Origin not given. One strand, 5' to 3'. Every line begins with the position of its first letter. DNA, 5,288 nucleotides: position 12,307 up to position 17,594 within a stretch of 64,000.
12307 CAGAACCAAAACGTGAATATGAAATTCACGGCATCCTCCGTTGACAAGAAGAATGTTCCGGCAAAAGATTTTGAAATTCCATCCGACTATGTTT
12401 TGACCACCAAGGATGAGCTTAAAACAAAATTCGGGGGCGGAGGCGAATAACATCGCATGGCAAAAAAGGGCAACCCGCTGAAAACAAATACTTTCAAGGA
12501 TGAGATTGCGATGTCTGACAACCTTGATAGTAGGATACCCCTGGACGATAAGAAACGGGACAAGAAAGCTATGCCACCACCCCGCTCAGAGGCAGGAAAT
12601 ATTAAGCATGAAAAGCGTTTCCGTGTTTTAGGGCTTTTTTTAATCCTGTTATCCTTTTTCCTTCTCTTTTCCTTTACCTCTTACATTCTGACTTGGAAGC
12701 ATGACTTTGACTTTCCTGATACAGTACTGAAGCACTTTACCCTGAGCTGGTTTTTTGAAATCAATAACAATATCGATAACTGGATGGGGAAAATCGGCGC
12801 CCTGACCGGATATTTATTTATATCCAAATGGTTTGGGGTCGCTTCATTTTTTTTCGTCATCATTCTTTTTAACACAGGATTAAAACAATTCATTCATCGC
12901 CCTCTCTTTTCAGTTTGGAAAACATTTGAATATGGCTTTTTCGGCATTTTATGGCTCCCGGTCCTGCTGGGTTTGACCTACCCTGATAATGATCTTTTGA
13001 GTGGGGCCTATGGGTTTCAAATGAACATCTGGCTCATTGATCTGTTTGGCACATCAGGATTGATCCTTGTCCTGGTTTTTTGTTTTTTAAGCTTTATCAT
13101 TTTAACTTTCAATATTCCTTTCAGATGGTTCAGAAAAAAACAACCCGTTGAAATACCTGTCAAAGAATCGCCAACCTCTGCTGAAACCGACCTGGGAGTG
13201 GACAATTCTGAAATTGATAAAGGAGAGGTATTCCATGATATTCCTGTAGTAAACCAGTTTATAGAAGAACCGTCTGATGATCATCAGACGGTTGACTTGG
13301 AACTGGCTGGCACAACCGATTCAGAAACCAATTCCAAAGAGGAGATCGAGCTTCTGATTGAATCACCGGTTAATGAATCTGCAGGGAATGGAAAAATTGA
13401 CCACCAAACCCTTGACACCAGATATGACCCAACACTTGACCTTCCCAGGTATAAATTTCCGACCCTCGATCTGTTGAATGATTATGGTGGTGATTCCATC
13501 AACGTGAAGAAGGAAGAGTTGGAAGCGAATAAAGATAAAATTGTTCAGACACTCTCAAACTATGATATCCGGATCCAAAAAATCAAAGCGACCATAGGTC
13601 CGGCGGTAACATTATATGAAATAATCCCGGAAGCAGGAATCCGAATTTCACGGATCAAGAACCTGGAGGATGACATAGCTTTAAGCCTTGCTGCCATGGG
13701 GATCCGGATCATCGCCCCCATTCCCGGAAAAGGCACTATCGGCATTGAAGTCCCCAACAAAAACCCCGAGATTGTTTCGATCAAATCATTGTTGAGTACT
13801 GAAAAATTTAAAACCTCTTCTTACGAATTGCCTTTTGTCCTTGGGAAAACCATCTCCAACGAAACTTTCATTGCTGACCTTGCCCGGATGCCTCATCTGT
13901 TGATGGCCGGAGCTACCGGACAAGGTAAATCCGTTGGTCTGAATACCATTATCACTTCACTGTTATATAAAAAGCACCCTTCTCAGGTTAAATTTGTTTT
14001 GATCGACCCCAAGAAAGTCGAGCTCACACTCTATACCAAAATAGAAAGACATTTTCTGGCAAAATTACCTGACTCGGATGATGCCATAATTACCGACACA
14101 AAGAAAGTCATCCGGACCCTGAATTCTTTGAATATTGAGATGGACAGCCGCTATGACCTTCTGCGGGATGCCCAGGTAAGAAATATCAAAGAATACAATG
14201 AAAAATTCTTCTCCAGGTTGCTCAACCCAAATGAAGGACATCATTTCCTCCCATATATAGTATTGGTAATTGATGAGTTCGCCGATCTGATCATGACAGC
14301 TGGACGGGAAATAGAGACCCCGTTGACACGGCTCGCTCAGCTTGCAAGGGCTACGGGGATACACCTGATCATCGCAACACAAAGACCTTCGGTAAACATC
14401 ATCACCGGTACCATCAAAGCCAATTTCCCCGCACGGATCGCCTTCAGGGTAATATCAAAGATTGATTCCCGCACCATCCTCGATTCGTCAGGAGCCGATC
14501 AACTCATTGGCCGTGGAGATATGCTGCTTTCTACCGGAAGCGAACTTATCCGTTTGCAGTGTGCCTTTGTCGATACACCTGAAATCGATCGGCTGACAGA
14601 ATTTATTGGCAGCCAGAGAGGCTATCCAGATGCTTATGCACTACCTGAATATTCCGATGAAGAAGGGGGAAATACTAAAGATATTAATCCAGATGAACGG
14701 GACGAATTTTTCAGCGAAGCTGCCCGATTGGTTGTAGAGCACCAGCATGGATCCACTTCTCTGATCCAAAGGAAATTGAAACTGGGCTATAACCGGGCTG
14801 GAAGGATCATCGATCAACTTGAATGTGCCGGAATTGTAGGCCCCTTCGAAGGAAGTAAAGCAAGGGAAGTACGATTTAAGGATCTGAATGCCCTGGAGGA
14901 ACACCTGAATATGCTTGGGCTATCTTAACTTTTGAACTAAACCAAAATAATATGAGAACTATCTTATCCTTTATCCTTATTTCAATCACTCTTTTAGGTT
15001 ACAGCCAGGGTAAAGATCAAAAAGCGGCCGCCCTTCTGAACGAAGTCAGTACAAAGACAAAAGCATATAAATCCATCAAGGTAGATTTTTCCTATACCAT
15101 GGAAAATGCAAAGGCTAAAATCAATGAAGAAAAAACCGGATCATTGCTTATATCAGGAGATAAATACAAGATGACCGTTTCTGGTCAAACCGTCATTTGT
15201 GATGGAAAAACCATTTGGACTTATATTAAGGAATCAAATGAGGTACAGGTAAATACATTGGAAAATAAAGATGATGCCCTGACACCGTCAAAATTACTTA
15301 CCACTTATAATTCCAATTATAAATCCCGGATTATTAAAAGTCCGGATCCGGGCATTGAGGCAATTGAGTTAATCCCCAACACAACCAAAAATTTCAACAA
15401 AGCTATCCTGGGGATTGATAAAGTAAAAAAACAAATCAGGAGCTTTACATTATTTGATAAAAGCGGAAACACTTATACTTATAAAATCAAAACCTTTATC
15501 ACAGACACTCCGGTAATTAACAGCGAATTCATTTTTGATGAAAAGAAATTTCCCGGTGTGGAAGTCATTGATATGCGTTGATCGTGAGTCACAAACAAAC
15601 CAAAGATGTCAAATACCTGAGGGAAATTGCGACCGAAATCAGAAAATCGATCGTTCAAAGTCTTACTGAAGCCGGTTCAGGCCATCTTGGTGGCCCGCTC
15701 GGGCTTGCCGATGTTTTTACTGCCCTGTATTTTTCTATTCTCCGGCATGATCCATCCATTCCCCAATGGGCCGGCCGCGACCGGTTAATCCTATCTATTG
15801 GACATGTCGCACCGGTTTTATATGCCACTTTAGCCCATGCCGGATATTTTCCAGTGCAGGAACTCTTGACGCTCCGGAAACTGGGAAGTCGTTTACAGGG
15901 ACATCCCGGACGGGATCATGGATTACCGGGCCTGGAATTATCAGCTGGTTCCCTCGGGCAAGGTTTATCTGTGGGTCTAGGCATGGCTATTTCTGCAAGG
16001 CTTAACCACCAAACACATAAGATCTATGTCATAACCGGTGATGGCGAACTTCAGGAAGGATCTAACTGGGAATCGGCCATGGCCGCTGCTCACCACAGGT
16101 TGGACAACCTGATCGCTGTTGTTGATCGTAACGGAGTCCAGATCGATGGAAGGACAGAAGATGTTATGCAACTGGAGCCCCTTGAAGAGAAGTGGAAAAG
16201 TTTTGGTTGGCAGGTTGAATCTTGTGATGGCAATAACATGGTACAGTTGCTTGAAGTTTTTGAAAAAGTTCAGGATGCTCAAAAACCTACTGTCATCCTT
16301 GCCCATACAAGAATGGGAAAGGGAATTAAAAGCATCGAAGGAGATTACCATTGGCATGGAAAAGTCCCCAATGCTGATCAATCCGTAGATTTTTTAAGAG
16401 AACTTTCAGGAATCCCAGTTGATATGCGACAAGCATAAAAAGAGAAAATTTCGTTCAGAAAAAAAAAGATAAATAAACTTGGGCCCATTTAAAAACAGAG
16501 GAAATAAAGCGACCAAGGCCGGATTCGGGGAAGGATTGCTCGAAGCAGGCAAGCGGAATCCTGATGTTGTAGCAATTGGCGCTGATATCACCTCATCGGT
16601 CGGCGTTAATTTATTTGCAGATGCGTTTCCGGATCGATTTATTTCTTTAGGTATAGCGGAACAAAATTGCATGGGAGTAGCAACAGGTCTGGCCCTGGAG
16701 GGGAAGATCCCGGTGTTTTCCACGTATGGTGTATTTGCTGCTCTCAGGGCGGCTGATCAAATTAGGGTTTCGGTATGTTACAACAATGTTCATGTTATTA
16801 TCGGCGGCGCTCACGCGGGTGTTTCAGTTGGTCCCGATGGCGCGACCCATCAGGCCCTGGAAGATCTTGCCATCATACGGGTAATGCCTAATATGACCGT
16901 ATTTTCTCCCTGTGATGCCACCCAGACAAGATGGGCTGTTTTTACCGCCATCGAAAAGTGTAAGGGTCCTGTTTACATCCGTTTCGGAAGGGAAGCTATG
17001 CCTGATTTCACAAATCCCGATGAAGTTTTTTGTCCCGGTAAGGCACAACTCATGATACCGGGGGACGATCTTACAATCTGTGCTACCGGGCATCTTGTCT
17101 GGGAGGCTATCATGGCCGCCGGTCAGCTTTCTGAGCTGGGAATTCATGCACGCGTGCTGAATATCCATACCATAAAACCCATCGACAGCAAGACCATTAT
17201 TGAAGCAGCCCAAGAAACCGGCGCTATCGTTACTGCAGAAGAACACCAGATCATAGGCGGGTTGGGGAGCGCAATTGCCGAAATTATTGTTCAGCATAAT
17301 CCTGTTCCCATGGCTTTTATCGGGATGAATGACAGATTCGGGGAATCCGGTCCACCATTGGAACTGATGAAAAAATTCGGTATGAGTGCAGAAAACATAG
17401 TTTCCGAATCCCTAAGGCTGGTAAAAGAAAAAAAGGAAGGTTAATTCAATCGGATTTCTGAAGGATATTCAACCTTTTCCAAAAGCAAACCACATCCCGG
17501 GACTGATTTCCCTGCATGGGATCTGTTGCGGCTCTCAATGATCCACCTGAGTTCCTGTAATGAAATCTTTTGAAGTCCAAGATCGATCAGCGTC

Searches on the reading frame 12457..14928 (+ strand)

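Call 51: search_protein_families(library=pfam, proteins=[window:12457-14928:+], max_evalue=0.00001)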
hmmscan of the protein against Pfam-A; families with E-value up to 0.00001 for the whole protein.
window:12457-14928:+ (823 aa): 4 families
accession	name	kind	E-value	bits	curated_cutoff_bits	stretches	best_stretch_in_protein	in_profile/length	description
PF01580.24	FtsK_SpoIIIE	-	1.6e-56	191.7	24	1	443-646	3-221/221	FtsK/SpoIIIE family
PF17854.6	FtsK_alpha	-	1.1e-31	109.5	22.9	1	334-434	1-101/101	FtsK alpha domain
PF09397.16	FtsK_gamma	-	1.7e-26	92.1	30.6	1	747-806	2-61/63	Ftsk gamma domain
PF13491.11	FtsK_4TM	-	1.1e-08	35.4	23.1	1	57-226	7-167/171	4TM region of DNA translocase FtsK/SpoIIIE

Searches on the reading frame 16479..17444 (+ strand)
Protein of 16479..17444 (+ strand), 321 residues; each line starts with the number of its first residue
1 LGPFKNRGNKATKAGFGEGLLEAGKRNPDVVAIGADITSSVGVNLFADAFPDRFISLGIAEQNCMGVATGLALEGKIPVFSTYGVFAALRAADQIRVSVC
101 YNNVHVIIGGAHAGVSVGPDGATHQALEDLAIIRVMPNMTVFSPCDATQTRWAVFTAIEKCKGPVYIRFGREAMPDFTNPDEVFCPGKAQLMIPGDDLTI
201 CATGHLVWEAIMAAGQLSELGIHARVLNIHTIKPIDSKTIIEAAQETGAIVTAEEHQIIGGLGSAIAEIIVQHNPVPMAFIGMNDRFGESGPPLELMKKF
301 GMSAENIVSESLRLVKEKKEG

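Call 30: search_protein_families(library=pfam, proteins=[window:16479-17444:+], max_evalue=0.00001)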
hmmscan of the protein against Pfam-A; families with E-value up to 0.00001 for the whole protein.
window:16479-17444:+ (321 aa): 3 families
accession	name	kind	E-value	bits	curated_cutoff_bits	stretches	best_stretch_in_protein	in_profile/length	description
PF02779.29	Transket_pyr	-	2e-41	141.9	27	1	11-174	4-172/174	Transketolase, pyrimidine binding domain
PF02780.25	Transketolase_C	-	2.1e-27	95.9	25.9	1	187-307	1-124/124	Transketolase, C-terminal domain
PF22613.1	Transketolase_C_1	-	6.6e-06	26.7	27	0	196-302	12-112/113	Transketolase-like TK C-terminal domain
